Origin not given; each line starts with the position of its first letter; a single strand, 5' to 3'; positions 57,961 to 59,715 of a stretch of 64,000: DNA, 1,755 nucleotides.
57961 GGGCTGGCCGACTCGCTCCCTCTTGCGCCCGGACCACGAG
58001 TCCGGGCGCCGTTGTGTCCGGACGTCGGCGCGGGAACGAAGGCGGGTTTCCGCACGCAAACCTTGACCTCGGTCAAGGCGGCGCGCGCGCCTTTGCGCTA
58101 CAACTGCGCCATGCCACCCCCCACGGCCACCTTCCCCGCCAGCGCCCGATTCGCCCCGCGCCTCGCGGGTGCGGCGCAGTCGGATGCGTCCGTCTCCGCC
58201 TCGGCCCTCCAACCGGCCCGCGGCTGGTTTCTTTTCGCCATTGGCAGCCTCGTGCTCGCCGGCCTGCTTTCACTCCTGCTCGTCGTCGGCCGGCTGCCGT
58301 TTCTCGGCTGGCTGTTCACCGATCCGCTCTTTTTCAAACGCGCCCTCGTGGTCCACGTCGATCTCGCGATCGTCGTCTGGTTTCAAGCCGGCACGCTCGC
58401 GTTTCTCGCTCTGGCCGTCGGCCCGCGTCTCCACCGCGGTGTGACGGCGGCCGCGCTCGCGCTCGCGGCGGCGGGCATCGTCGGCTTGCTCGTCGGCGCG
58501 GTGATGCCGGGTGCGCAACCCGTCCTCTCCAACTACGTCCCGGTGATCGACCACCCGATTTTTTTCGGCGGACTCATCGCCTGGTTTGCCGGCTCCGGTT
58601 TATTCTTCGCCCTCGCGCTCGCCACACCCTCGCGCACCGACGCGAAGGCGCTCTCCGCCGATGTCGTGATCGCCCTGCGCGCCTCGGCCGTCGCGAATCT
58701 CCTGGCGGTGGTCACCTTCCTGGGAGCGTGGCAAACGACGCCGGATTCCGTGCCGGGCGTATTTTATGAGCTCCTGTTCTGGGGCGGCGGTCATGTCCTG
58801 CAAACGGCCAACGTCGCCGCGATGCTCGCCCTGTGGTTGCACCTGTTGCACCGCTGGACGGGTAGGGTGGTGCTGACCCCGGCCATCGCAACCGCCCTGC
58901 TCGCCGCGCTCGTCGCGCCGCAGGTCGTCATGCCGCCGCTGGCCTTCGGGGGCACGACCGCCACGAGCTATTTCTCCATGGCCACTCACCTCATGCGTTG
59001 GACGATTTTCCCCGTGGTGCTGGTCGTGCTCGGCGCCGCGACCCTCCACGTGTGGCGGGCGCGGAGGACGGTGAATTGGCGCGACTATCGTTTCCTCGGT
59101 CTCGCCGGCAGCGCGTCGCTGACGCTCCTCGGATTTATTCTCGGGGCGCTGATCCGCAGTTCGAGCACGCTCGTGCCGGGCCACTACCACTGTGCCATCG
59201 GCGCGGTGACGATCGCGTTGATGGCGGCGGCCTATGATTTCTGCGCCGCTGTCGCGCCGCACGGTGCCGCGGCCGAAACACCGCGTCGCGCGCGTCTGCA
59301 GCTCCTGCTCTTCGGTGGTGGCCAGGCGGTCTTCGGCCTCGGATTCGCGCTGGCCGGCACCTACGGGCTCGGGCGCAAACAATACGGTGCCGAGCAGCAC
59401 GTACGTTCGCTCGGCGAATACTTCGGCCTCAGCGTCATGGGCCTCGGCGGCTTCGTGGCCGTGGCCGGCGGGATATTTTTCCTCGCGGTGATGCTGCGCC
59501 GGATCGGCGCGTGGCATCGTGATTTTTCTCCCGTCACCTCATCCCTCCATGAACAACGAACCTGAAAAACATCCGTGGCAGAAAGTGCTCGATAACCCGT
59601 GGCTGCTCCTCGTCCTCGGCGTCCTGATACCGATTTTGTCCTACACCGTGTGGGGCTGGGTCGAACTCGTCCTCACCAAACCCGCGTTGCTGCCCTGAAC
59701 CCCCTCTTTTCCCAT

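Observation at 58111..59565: First gene of the operon is an HCO subunit-I paralog that has lost two of three CuB ligands but keeps the haem ligands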

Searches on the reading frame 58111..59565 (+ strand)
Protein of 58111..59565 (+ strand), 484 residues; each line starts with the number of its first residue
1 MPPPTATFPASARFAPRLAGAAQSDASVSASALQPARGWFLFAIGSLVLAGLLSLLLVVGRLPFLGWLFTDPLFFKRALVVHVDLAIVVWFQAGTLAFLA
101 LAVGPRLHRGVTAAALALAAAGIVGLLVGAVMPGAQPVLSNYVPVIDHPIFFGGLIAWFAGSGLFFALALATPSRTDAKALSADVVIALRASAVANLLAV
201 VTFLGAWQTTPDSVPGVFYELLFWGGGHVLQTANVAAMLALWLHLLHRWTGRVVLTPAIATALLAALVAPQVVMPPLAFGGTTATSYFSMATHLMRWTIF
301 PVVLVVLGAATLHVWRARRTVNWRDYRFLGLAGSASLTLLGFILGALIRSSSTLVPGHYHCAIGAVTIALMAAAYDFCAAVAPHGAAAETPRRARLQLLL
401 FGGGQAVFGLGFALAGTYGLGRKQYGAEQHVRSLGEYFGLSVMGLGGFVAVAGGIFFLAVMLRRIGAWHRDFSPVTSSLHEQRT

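Call 3: search_protein_families(library=pfam, proteins=[window:58111-59565:+], max_evalue=1)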
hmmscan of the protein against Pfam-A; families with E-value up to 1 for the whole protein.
window:58111-59565:+ (484 aa): 1 family
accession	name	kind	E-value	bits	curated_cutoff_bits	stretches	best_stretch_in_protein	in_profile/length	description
PF00115.25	COX1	-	8.8e-09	35.2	34.8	1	38-436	5-425/436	Cytochrome C and Quinol oxidase polypeptide I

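Call 4: search_protein_families(library=ncbifam, proteins=[window:58111-59565:+], max_evalue=1)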
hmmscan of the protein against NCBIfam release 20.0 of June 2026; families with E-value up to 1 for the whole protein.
window:58111-59565:+ (484 aa): 1 family
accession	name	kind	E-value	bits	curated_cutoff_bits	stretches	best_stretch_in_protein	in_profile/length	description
NF033886.1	T4SS_DotA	equivalog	0.17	10.8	500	1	86-160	584-654/790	type IVB secretion system protein DotA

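Call 6: search_solved_structures(query=window:58111-59565:+, max_evalue=10, show_alignments=2)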
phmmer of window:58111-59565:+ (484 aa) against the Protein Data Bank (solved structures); distinct sequences matched with E-value up to 10: 0.

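Call 8: find_homologous_proteins(query=window:58111-59565:+, max_evalue=0.001)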
Query window:58111-59565:+ (484 aa): 1067 proteins with E <= 0.001 among 8000 candidates; the best 120 are listed.
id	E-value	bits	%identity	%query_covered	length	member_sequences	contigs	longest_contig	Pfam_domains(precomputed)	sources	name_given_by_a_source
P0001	0.0e+0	1030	100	100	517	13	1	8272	PF00115.26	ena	-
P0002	2.6e-271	919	90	100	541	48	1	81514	PF00115.26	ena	-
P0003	5.2e-265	898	88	100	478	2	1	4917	PF00115.26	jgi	-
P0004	2.1e-247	840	81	100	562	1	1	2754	-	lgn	-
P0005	5.9e-247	838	80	99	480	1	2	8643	PF00115.26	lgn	-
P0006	9.2e-247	838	84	93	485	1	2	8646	PF00115.26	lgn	-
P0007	9.3e-247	838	88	87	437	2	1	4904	PF00115.26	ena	-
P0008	7.0e-245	832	82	95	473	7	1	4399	PF00115.26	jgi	-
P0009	8.9e-245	831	80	99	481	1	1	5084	-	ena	-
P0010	4.1e-242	822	78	100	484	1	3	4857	-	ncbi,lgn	-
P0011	3.2e-241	820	83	95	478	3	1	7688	PF00115.26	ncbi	-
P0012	1.3e-240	818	81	96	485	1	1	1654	PF00115.26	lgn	-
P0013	2.2e-240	817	82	98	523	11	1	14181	PF00115.26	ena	-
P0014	2.6e-240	817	80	97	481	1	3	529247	PF00115.26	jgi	jgi:cytochrome c oxidase subunit I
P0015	4.6e-238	809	80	97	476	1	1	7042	PF00115.26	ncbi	-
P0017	8.1e-236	802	80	97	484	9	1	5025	PF00115.26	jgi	-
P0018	4.9e-235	799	79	99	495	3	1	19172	PF00115.26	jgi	jgi:hypothetical protein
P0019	7.1e-235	799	78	100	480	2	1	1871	PF00115.26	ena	-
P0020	1.6e-234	797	79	97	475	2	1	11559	PF00115.26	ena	-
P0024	1.5e-233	794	78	99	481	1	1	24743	PF00115.26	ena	-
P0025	1.9e-233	794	78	100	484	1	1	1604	PF00115.26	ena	-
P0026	4.4e-233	793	77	100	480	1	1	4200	PF00115.26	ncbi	-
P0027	2.0e-232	791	79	97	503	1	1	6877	PF00115.26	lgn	-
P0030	1.5e-231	788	83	91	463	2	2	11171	PF00115.26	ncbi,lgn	-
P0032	5.2e-231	786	77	100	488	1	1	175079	PF00115.26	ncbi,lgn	-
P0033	6.5e-231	786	79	98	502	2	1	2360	PF00115.26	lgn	-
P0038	5.5e-229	779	77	99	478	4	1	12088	PF00115.26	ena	-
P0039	6.9e-229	779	80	94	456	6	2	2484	PF00115.26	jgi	jgi:hypothetical protein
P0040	9.3e-229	778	78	97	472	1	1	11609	PF00115.26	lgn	-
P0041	3.9e-228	776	79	96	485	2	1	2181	PF00115.26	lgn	-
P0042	1.0e-227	775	79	94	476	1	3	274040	PF00115.26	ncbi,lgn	-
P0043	1.3e-227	775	76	99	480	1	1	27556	PF00115.26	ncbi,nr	ncbi:MAG: hypothetical protein PSV13_10045 [Lacunisphaera sp.]|nr:hypothetical protein [Lacunisphaer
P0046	2.7e-226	770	82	90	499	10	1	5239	PF00115.26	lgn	-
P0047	2.0e-225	767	77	95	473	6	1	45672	PF00115.26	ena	-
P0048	7.4e-225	766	79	92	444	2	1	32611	PF00115.26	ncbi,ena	-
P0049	4.2e-224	763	75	99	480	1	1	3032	PF00115.26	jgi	jgi:cytochrome c oxidase subunit 1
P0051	7.7e-224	762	79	93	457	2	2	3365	PF00115.26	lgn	-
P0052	1.0e-223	762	73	100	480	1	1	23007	PF00115.26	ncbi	ncbi:MAG: hypothetical protein ABI273_18255 [Lacunisphaera sp.]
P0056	7.9e-223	759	75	100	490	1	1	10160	PF00115.26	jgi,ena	-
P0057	1.7e-222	758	79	90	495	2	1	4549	PF00115.26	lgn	-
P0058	5.2e-222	756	74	98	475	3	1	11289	PF00115.26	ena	-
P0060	9.6e-222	755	75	99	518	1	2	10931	PF00115.26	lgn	-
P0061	1.0e-221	755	75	98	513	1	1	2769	PF00115.26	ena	-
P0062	3.7e-221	753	76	95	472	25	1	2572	PF00115.26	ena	-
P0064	5.3e-221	753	75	97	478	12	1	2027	PF00115.26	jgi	jgi:cytochrome c oxidase subunit I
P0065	1.2e-220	752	74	98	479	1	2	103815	PF00115.26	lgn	-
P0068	1.1e-218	745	76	97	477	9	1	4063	PF00115.26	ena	-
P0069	1.6e-218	745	76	94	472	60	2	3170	PF00115.26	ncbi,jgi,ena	jgi:hypothetical protein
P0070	1.1e-217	742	76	97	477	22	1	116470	PF00115.26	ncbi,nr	ncbi:MAG: hypothetical protein JNG82_01085 [Opitutaceae bacterium]|nr:hypothetical protein [Opitutac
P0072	7.1e-214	729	80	88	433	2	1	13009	PF00115.26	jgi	-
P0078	1.2e-205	702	71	99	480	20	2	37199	PF00115.26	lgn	-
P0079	5.3e-203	694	70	99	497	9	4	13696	PF00115.26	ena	-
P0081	1.2e-202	692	73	95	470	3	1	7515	PF00115.26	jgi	jgi:cytochrome c oxidase subunit 1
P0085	3.7e-196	671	73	90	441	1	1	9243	PF00115.26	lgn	-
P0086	1.1e-195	669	69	94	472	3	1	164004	PF00115.26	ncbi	-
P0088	8.6e-194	663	73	90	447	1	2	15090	PF00115.26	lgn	-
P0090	4.4e-192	657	73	87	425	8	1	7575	PF00115.26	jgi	-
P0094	8.1e-184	630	67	98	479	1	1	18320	PF00115.26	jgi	jgi:cytochrome c oxidase subunit 1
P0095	1.9e-183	629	67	98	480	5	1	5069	PF00115.26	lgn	-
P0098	5.1e-180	618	70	89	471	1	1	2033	PF00115.26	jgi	-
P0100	6.6e-178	611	65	97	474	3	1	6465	PF00115.26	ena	-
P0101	1.2e-177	610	65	97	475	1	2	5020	PF00115.26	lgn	-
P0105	2.7e-176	605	68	91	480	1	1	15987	PF00115.26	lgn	-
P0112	3.0e-175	602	66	98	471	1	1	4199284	-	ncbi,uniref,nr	ncbi:Cytochrome C and Quinol oxidase polypeptide I [Lacunisphaera limnophila]|uniref:Cytochrome C an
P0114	1.0e-174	600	68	92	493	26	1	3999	PF00115.26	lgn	-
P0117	2.5e-173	596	67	93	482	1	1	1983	PF00115.26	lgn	-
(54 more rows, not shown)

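Call 22: find_related_loci(query=A1, collection=genome_contigs, flank=8000)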
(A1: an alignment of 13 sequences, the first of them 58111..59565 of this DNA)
Query A1 (484 aa) in genome_contigs; peptide patterns used: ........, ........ (x = any residue, [..] = any of these).
84 stretches matched a pattern; 59 encode a relative of the query (tblastn E <= 1e-3); 57 distinct loci.
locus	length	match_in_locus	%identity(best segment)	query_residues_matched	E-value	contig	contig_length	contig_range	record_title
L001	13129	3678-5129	90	1-484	0e+0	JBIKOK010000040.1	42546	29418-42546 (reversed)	MAG: Opitutaceae bacterium isolate ME2014-11-02_3300042937_group5_bin77 Rohwer_bin2636_scaffold_132_c2, whole genome sho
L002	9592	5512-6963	90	1-484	0e+0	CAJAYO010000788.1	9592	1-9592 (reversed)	MAG: uncultured Opitutae bacterium isolate Loc090116-9m_bin-1378 genome assembly, contig: bin-1378:788/977, whole genome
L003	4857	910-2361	78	1-484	0e+0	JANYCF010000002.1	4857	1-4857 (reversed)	MAG: Opitutaceae bacterium isolate 336R_metabinner_126 336R_k141_787886, whole genome shotgun sequence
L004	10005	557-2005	82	1-484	0e+0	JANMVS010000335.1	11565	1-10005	MAG: Verrucomicrobiota bacterium isolate OTE_88_metabat_470 OTE_88_k141_2711741, whole genome shotgun sequence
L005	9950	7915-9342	78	1-474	0e+0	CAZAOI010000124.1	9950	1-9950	MAG TPA_asm: uncultured Oleiharenicola sp. isolate binchicken_co186_235 genome assembly, contig: NODE_9110_length_9950_c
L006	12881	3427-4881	79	1-484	0e+0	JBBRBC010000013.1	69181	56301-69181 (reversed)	MAG: Opitutales bacterium isolate Co_metawrap_2325 Cmw_2325_k141_11180142_length_69181_cov_20.9988, whole genome shotgun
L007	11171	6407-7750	82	36-484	0e+0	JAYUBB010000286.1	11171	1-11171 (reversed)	MAG: Opitutaceae bacterium isolate GFS_6688 GFS_6688_285, whole genome shotgun sequence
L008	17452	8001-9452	74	1-484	0e+0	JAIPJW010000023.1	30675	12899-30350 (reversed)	MAG: Cephaloticoccus sp. isolate Tobar12.5m-G44 Tobar12-5m-C1007, whole genome shotgun sequence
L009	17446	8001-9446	78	1-484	0e+0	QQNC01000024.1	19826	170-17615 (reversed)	MAG: Verrucomicrobia bacterium isolate Opi-474 Ga0133913_10016178, whole genome shotgun sequence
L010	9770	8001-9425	78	1-474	0e+0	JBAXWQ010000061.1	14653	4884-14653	MAG: Opitutia bacterium isolate ELA717 MAG717_61, whole genome shotgun sequence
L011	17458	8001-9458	77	1-484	0e+0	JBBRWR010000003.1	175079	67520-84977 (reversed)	MAG: Opitutales bacterium isolate La4_metabat2.052 La4_metabat2.052_K_2920882_L_175079_cov_19.8849, whole genome shotgun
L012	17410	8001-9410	80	1-470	0e+0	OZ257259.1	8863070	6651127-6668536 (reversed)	MAG: Opitutaceae bacterium isolate 8c8c86a4-7f3d-427f-b2af-761d391f18d0 genome assembly, chromosome: 1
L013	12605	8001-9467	75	1-483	0e+0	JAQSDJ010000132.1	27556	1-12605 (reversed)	MAG: Lacunisphaera sp. isolate K-2018 MAG004 NODE_280_length_27556_cov_5.828588, whole genome shotgun sequence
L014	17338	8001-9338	82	39-484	0e+0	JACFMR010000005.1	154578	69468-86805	MAG: Opitutaceae bacterium isolate BROCD003 NODE_111_length_154578_cov_8.379600, whole genome shotgun sequence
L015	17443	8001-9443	78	1-483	0e+0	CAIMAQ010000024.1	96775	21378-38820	MAG: uncultured Opitutae bacterium isolate Umea1p3_bin-247 genome assembly, contig: bin-247:024/126, whole genome shotgu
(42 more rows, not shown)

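Call 26: predict_structure(alignment_id=A1)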
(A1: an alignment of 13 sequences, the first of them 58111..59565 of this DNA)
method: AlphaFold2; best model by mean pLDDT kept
length: 484 residues; sequences in the alignment: 13
mean_pLDDT: 78.4   pTM: 0.81
mean pLDDT of the five models: 78.4, 73.6, 68.9, 67.6, 66.5
residues with pLDDT >= 90: 196; 70-90: 161; 50-70: 59; < 50: 68
segments of 3 or more residues with pLDDT < 50: 3-28, 65-68, 349-357, 420-430, 472-484
pLDDT, mean of each block of 10 residues (from residue 1): 38 32 41 88 92 71 49 69 80 94 89 95 91 72 71 92 95 90 96 95 86 67 69 92 96 95 94 89 72 76 92 93 92 91 65 47 87 93 74 92 86 70 44 73 85 92 84 45 39
secondary structure, 60 per line:
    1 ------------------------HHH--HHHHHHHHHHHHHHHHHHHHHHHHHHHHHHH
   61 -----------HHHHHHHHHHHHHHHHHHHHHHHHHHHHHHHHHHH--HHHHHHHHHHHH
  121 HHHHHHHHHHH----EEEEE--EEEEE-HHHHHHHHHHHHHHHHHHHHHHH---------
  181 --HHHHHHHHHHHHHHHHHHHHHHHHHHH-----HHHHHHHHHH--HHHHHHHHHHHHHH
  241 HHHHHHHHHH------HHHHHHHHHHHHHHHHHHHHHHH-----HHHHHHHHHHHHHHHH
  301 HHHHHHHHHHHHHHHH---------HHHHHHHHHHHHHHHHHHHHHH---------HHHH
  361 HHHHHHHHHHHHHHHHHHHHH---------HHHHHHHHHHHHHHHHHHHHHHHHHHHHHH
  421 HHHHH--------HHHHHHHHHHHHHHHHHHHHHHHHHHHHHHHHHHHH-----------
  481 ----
elements in order: H30-60 H72-106 H109-131 E136-140 E143-147 H149-171 H183-209 H215-224 H227-250 H257-279 H285-316 H326-347 H357-381 H391-425 H434-469

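Call 31: search_protein_representatives(alignment_id=A1)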
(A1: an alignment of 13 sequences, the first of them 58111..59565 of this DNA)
Query: 13 sequences, 480 profile positions. Proteins with E-value up to 0.001 (for the whole library): 1289; up to 1e-10: 904; up to 1e-30: 479. The best 150 are listed.
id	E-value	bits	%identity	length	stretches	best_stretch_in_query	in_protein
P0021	3.8e-252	853.7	-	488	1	27-474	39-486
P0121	3.5e-144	497.7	-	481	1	24-471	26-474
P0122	5.2e-135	467.4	-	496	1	18-474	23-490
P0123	5.0e-124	431.2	-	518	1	35-468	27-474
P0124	6.6e-121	420.9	-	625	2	22-377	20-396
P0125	7.9e-120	417.4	-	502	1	21-460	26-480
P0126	1.4e-117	410.0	-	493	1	35-474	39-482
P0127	2.0e-117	409.4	-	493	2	32-375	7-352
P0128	2.3e-117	409.3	-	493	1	26-465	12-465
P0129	8.7e-117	407.3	-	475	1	27-473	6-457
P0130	2.5e-116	405.8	-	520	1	33-474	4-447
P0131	9.4e-116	403.9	-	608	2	30-318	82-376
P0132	1.4e-115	403.3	-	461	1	28-435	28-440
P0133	1.8e-114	399.7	-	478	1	28-474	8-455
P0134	7.8e-113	394.3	-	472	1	32-466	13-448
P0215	1.2e-68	248.6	-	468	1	34-467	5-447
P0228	2.5e-63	231.0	-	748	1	35-463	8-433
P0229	2.8e-63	230.9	-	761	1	38-466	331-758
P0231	1.7e-62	228.3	-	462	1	24-470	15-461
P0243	1.1e-58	215.8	-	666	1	34-475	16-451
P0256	2.1e-55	204.9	-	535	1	32-462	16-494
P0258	3.8e-55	204.1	-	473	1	31-465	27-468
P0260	1.6e-54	202.0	-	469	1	33-464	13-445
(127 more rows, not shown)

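Call 33: fold_search(model_id=the predicted structure, library=pdb)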
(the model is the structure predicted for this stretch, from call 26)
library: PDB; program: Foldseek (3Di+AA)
matches with E <= 10: 603; with E <= 0.001: 49
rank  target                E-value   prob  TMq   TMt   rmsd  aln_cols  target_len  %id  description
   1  7jro_a                4.7e-07  1.00  0.66  0.62   5.6       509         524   15  Plant Mitochondrial complex IV from Vigna radiata (released 2021-01-20)
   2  1xme_A                5.5e-07  1.00  0.64  0.57   6.1       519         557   17  Structure of Recombinant Cytochrome ba3 Oxidase from Thermus thermophilus (released 2005-03-22)
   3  3s3b_A                6.8e-07  1.00  0.66  0.58   6.0       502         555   16  Structure of Thermus thermophilus cytochrome ba3 oxidase 240s after Xe depressurization (released 2012-05-23)
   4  3s8g_A                7.4e-07  1.00  0.68  0.60   5.6       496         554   17  1.8 A structure of ba3 cytochrome c oxidase mutant (A120F) from Thermus thermophilus in lipid environment (released 2011-08-03)
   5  1ehk_A                9.6e-07  1.00  0.69  0.62   5.4       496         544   16  CRYSTAL STRUCTURE OF THE ABERRANT BA3-CYTOCHROME-C OXIDASE FROM THERMUS THERMOPHILUS (released 2001-02-22)
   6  4g70_A                1.6e-06  1.00  0.68  0.60   5.2       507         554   16  Structure of Recombinant Cytochrome ba3 Oxidase mutant V236T from Thermus thermophilus (released 2013-07-24)
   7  4g72_A                2.0e-06  1.00  0.69  0.62   5.3       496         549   16  Structure of Recombinant Cytochrome ba3 Oxidase mutant V236M from Thermus thermophilus (released 2013-07-24)
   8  3s8f_A                2.0e-06  1.00  0.68  0.61   5.5       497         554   16  1.8 A structure of ba3 cytochrome c oxidase from Thermus thermophilus in lipid environment (released 2011-08-03)
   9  4g7q_A                2.1e-06  1.00  0.69  0.61   5.5       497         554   16  Structure of Recombinant Cytochrome ba3 Oxidase mutant V236L from Thermus thermophilus (released 2013-07-24)
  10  4gp5_A                2.1e-06  1.00  0.68  0.60   5.6       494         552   17  Structure of Recombinant Cytochrome ba3 Oxidase mutant Y133W from Thermus thermophilus (released 2013-01-16)
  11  4g7r_A                2.3e-06  1.00  0.69  0.62   5.4       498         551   16  Structure of Recombinant Cytochrome ba3 Oxidase mutant V236A from Thermus thermophilus (released 2013-07-24)
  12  4fa7_A                2.6e-06  1.00  0.69  0.62   5.4       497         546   16  Structure of Recombinant Cytochrome ba3 Oxidase mutant A204F from Thermus thermophilus (released 2012-05-30)
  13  4g7s_A                2.7e-06  1.00  0.61  0.54   6.6       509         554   16  Structure of Recombinant Cytochrome ba3 Oxidase mutant V236I from Thermus thermophilus (released 2013-07-24)
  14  6pw1_C                2.8e-06  1.00  0.63  0.58   6.4       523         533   14  Cytochrome c Oxidase delta 16 (released 2019-11-27)
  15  4gp4_A                3.0e-06  1.00  0.65  0.57   6.0       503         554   16  Structure of Recombinant Cytochrome ba3 Oxidase mutant Y133F from Thermus thermophilus (released 2013-01-16)
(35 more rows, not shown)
